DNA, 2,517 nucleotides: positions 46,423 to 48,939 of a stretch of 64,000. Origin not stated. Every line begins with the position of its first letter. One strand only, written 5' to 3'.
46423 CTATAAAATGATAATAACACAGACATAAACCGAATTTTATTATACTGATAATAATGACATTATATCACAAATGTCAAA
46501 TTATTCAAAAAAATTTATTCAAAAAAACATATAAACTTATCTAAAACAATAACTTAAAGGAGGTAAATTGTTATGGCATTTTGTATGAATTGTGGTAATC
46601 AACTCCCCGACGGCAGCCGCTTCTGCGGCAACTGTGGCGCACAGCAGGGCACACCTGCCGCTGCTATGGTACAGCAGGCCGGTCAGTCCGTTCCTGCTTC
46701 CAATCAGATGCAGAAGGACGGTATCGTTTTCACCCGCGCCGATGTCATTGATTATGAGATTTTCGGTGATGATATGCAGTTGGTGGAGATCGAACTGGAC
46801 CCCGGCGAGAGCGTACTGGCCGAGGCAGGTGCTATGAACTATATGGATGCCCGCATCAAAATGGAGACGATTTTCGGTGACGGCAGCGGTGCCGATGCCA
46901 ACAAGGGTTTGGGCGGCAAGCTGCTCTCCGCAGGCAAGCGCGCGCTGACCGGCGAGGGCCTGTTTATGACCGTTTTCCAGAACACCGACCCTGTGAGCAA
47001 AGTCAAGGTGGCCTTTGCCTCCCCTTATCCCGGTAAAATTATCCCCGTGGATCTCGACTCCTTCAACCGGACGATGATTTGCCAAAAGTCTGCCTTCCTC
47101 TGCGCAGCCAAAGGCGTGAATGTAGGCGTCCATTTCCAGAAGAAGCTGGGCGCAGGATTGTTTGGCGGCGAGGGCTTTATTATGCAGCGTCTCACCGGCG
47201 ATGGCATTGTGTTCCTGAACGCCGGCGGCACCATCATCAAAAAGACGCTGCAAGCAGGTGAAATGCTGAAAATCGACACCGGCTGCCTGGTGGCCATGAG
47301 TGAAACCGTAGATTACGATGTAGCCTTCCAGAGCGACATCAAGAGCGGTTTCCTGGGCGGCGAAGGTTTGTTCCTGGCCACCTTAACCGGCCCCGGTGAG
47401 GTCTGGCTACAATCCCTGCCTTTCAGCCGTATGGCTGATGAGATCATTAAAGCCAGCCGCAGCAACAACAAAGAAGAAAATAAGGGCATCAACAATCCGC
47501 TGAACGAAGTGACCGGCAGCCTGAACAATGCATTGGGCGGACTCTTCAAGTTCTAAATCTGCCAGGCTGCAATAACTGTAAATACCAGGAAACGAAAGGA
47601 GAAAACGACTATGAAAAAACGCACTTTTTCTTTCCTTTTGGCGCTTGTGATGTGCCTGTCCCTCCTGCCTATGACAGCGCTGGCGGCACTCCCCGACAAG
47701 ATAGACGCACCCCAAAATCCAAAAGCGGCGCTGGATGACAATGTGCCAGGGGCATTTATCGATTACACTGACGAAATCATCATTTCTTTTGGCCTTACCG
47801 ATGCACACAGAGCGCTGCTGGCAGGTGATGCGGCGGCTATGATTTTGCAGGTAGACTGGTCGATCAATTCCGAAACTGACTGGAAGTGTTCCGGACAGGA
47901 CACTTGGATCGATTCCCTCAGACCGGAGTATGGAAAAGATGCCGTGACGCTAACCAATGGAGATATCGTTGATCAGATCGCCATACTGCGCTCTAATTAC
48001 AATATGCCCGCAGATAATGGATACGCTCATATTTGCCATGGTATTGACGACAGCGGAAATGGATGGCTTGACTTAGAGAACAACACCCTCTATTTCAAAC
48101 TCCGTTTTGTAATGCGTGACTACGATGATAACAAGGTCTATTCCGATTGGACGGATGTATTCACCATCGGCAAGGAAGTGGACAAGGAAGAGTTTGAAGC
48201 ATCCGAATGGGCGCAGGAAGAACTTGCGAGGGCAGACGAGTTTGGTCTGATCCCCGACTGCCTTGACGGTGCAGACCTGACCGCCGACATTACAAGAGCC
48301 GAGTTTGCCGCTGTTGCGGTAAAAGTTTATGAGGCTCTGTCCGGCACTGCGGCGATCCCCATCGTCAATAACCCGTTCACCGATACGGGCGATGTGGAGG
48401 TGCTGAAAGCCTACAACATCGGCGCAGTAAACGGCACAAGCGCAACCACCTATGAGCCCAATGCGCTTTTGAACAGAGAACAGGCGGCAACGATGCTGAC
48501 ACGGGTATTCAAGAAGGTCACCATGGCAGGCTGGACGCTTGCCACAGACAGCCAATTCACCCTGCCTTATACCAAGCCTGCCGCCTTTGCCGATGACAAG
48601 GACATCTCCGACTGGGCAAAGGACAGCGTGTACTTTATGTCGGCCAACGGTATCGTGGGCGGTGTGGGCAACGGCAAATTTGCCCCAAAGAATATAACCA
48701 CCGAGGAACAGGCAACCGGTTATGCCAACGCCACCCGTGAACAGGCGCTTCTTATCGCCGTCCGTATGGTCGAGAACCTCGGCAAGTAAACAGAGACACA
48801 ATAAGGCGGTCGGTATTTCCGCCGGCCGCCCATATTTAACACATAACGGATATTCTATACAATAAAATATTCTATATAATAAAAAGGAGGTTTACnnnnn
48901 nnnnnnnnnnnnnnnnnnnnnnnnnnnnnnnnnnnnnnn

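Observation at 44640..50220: AT-richer accessory segment between the rib operon and pyrB: membrane-LuxR regulator + zinc-ribbon AIM24-family protein + SLH-domain protein + two lipoproteins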

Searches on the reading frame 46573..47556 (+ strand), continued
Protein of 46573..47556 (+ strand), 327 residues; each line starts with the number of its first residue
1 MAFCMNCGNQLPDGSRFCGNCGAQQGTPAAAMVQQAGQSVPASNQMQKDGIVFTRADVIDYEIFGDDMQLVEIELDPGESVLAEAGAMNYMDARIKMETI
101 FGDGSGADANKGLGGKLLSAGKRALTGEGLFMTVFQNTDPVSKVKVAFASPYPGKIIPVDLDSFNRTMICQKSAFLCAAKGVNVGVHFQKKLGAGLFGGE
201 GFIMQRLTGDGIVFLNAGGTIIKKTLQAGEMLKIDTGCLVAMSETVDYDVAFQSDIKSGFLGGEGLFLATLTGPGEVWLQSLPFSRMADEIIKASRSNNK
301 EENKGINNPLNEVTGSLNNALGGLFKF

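Call 82: search_solved_structures(query=window:46573-47556:+, max_evalue=0.001, show_alignments=1)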
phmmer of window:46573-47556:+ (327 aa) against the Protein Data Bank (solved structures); distinct sequences matched with E-value up to 0.001: 2.
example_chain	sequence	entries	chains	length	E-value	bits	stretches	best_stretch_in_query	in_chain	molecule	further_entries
1yox_A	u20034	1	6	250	2.5e-82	279.8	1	58-297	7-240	hypothetical protein PA3696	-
1pg6_A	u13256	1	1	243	3.2e-20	75.8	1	68-289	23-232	Hypothetical protein SpyM3_0169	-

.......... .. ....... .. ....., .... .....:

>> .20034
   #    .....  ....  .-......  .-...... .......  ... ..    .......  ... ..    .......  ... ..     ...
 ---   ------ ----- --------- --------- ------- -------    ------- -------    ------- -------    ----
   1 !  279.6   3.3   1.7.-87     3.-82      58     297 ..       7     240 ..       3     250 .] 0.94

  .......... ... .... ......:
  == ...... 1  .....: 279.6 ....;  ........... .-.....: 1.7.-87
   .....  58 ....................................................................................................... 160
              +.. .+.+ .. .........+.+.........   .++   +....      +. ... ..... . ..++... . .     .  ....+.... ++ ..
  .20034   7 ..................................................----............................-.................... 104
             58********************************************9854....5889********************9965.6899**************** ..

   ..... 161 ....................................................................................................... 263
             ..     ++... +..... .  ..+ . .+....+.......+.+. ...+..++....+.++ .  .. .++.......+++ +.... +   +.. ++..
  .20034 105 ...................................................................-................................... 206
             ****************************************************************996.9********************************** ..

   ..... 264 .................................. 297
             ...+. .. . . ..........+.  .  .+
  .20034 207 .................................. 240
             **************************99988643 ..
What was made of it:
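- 46573..47556 (+): ZnR-AIM24 protein (327 aa): N-terminal CxxC-x10-CxxC zinc ribbon, AIM24/TIGR00266 core, and a C-terminal ........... tail (possible amphipathic membrane anchor; inferred). 60% identical to PA3696, PDB 1YOX (call 82).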

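Call 104: find_related_loci(query=window:46573-47556:+, collection=viral_contigs, flank=8000)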
Query window:46573-47556:+ (327 aa) in viral_contigs; peptide patterns used: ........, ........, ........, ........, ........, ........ (x = any residue, [..] = any of these).
9 stretches matched a pattern; 1 encode a relative of the query (tblastn E <= 1e-3); 1 distinct loci.
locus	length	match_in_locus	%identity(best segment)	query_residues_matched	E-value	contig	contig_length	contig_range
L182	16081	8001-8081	59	1-27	2e-7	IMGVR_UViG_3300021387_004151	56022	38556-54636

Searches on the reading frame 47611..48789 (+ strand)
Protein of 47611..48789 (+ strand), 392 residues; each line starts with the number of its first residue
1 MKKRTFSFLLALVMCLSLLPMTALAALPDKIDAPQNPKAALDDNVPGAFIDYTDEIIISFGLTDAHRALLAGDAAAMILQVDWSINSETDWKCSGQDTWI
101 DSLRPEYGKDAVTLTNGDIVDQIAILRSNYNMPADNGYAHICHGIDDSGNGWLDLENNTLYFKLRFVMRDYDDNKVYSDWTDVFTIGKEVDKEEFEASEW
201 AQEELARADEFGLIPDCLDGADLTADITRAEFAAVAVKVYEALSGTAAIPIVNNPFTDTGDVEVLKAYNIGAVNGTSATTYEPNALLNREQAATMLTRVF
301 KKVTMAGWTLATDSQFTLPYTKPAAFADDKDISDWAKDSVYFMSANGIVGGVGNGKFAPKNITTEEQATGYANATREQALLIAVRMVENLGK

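Call 5: search_protein_families(library=pfam, proteins=[window:47611-48789:+], max_evalue=0.01)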
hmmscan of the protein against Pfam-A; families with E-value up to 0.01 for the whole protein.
window:47611-48789:+ (392 aa): 1 family
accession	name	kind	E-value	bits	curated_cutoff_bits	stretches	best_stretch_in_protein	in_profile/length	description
PF00395.25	SLH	-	2.6e-10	40.5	20.8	1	326-368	2-43/44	S-layer homology domain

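Call 6: search_protein_families(library=ncbifam, proteins=[window:47611-48789:+], max_evalue=0.01)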
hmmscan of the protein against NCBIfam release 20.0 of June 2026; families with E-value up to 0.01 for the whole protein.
window:47611-48789:+ (392 aa): 0 families

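Call 52: search_protein_families(library=pfam, proteins=[window:47611-48789:+], max_evalue=1)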
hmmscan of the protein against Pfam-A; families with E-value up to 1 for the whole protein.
window:47611-48789:+ (392 aa): 1 family
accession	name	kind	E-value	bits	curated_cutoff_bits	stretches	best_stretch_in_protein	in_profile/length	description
PF00395.25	SLH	-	2.6e-10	40.5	20.8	2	326-368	2-43/44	S-layer homology domain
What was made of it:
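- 47611..48789 (+): Secreted wall-anchored protein (392 aa): signal peptide, rare ~165-aa beta-rich N-domain ending ............, and C-terminal SLH region (residues ~193-392). It starts 54 nt after AIM24 with no terminator, so it is probably co-transcribed. SLH 40.5 bits (calls 5, 52).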

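Call 79: search_protein_families(library=padloc, proteins=[window:47611-48789:+], max_evalue=0.01)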
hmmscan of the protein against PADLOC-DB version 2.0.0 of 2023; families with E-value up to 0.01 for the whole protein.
window:47611-48789:+ (392 aa): 0 families

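Call 80: search_protein_families(library=phrogs, proteins=[window:47611-48789:+], max_evalue=0.01)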
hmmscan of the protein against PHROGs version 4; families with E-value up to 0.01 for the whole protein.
window:47611-48789:+ (392 aa): 3 families
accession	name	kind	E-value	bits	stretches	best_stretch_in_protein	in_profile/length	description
phrog_20208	-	unknown function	1.8e-09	37.5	1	224-372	544-681/697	-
phrog_1696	-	tail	1.3e-06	26.8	1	197-368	1908-2067/2079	major tail protein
phrog_670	-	lysis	4.7e-06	26.7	1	195-372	358-521/596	endolysin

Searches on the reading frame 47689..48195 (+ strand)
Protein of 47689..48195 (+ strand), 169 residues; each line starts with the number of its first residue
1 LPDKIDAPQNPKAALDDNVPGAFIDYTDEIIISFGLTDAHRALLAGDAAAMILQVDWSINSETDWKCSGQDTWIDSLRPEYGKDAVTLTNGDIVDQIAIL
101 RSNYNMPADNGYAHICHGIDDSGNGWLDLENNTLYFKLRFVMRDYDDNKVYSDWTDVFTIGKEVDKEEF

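Call 87: search_protein_representatives(protein=window:47689-48195:+)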
Query: 169 residues. Proteins with E-value up to 0.001 (for the whole library): 18; up to 1e-10: 10; up to 1e-30: 6. The best 18 are listed.
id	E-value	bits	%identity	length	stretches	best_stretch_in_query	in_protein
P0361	4.4e-47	176.5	55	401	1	1-166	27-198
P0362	6.3e-45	169.5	51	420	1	2-167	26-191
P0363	6.7e-43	162.9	52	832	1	3-166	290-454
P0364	2.9e-41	157.6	50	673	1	3-165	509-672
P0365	4.3e-41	157.0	49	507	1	5-161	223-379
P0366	2.5e-39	151.3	46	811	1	3-164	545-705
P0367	1.0e-22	97.1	37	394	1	1-165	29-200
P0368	3.2e-21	92.3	43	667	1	50-163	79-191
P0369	1.9e-16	76.8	46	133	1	5-97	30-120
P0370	2.9e-15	72.9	35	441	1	1-166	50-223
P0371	1.3e-06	44.8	39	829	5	131-164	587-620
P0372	2.2e-05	40.7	31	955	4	29-89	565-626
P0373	5.5e-05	39.4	65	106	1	1-40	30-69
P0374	1.1e-04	38.4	43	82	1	105-160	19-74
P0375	1.3e-04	38.2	33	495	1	1-160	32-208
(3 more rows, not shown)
